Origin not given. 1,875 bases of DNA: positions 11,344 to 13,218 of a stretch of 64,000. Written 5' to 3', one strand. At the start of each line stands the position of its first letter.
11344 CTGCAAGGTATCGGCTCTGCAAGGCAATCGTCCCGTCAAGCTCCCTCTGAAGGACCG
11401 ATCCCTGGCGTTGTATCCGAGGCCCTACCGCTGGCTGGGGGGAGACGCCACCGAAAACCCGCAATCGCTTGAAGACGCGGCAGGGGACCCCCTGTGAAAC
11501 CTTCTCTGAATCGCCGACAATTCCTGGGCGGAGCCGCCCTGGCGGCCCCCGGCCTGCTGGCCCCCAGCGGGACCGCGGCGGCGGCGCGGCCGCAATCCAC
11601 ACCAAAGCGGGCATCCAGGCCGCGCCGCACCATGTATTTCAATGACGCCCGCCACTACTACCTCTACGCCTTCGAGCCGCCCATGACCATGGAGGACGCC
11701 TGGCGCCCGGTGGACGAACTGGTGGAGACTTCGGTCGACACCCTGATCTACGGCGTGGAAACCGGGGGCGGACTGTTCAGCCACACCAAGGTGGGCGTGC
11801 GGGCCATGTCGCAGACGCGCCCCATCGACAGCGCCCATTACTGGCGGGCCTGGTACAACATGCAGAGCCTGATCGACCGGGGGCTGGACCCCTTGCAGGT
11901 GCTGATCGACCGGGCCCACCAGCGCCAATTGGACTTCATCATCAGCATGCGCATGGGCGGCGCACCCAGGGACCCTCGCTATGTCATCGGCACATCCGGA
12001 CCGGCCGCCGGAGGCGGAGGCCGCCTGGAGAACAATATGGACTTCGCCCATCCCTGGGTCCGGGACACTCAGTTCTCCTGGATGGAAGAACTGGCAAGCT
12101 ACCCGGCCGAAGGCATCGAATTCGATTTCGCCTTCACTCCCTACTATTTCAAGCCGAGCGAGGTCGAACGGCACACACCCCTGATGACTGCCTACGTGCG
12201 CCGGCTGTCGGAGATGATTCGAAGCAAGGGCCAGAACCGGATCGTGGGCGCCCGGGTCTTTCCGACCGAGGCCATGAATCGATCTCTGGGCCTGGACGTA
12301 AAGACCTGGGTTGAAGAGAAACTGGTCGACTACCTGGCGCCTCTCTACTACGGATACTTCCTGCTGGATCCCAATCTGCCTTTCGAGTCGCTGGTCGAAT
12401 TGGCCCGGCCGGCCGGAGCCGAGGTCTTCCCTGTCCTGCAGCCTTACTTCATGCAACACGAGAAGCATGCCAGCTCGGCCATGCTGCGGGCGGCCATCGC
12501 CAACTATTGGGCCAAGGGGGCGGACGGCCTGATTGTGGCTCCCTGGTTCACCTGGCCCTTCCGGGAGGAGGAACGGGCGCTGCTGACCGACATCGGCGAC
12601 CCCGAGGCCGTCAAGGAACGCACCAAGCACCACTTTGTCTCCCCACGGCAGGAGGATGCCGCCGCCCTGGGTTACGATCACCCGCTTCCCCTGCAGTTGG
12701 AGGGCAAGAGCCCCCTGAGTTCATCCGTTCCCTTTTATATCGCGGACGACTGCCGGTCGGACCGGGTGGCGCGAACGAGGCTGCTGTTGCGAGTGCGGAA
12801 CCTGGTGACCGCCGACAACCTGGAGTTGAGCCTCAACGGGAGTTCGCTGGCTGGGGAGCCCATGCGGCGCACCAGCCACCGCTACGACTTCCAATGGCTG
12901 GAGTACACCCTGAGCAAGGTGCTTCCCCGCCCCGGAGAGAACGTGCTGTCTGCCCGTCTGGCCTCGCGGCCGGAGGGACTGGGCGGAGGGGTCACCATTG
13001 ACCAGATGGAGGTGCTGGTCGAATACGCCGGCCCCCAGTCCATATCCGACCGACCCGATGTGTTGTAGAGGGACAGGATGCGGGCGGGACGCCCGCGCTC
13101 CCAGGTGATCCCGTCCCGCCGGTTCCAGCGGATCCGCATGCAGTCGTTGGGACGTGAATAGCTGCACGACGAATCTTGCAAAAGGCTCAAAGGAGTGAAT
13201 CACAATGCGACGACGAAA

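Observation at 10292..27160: Tandemly expanded family of Tat-exported TIM-barrel glycoside-hydrolase-like proteins inside a fully Tat-targeted sugar-acid-type pathway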

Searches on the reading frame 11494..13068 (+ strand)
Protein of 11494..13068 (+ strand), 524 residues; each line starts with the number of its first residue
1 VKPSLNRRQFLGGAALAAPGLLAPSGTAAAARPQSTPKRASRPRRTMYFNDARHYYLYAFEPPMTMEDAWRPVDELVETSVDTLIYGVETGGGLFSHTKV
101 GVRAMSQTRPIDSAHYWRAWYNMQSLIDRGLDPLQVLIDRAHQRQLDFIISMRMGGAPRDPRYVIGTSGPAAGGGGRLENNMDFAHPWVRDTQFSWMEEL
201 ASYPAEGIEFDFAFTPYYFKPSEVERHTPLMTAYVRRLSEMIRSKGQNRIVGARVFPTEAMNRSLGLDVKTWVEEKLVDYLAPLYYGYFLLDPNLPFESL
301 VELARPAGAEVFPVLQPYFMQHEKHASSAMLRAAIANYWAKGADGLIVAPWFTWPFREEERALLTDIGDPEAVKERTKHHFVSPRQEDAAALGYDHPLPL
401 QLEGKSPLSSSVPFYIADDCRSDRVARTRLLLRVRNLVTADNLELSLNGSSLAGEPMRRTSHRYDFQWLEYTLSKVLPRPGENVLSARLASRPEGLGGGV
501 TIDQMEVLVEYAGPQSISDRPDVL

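Call 4: search_protein_families(library=pfam, proteins=[window:11494-13068:+], max_evalue=0.01)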
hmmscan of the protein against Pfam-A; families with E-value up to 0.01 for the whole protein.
window:11494-13068:+ (524 aa): 1 family
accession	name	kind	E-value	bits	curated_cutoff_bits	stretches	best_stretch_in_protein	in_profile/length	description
PF02638.21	GHL10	-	2.6e-06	27.2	27.9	0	117-155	55-93/311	Glycosyl hydrolase-like 10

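Call 5: search_protein_families(library=ncbifam, proteins=[window:11494-13068:+], max_evalue=0.01)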
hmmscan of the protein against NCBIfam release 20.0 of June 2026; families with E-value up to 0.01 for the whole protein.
window:11494-13068:+ (524 aa): 0 families

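Call 30: search_solved_structures(query=window:11494-13068:+, max_evalue=0.01, show_alignments=1)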
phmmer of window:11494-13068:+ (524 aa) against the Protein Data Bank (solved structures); distinct sequences matched with E-value up to 0.01: 1.
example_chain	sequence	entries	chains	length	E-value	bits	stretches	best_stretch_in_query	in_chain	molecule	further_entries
6rzd_A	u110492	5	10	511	1.7e-07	33.3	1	181-383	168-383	exosialidase from uncultured bacterium pG7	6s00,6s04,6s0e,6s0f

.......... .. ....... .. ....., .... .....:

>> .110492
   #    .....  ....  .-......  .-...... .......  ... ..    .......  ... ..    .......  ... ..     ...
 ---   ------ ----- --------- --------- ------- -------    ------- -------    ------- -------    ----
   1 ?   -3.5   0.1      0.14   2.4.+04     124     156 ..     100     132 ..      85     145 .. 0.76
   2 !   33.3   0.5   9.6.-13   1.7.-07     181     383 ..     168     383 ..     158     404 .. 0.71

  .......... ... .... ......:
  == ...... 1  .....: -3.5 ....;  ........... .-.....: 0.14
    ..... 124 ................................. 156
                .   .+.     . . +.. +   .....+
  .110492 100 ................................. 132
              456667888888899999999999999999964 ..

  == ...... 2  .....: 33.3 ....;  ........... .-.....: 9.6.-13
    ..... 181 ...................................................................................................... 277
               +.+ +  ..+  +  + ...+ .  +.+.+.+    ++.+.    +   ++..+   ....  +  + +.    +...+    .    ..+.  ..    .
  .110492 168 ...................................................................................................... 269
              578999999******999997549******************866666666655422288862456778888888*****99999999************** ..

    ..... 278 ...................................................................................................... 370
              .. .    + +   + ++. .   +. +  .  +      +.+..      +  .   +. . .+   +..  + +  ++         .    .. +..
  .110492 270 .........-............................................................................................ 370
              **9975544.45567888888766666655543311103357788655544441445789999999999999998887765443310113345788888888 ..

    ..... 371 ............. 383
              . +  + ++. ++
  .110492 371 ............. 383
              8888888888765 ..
